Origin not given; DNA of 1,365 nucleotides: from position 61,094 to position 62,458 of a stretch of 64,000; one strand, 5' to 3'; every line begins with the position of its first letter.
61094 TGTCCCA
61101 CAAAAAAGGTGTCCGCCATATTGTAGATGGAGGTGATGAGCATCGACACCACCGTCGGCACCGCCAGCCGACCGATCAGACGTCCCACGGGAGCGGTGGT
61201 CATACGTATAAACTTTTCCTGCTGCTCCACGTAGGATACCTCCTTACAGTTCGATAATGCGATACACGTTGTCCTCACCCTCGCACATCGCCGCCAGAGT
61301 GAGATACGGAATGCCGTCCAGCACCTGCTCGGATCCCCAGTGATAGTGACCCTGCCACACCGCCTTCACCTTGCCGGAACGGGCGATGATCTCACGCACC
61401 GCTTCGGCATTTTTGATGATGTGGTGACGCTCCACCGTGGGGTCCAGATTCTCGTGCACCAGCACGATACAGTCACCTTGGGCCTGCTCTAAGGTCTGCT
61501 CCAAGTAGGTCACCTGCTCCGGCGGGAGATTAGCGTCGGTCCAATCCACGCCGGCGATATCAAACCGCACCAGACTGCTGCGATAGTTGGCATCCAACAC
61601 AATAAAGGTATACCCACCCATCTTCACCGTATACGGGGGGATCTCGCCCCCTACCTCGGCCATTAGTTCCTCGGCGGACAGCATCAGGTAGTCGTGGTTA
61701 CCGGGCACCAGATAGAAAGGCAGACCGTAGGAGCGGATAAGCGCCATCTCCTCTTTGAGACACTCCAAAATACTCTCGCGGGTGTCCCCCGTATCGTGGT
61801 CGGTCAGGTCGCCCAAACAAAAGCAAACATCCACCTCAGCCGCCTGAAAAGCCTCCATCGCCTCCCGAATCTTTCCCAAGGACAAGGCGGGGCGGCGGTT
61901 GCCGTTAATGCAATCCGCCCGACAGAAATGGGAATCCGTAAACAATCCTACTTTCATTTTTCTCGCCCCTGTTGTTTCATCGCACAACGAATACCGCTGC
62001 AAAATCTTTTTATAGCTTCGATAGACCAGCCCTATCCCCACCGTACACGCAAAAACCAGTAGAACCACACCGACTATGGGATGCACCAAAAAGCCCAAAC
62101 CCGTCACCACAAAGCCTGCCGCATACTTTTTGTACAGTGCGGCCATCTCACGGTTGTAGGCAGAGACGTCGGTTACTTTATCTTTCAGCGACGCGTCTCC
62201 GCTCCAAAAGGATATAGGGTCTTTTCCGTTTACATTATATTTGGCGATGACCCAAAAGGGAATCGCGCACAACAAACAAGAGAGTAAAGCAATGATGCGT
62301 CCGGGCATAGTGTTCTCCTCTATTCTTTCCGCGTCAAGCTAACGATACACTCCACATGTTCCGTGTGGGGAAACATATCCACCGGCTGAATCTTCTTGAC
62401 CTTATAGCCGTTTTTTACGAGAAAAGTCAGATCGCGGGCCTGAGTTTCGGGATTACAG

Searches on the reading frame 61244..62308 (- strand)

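Call 15: search_protein_families(library=pfam, proteins=[window:61244-62308:-], max_evalue=0.001)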
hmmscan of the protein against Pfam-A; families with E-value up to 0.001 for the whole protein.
window:61244-62308:- (354 aa): 2 families
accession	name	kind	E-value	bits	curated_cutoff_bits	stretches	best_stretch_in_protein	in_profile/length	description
PF00149.33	Metallophos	-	2.3e-12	48.2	21.5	1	118-324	1-190/191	Calcineurin-like phosphoesterase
PF12850.12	Metallophos_2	-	1.6e-07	31.9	27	1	118-327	1-121/154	Calcineurin-like phosphoesterase superfamily domain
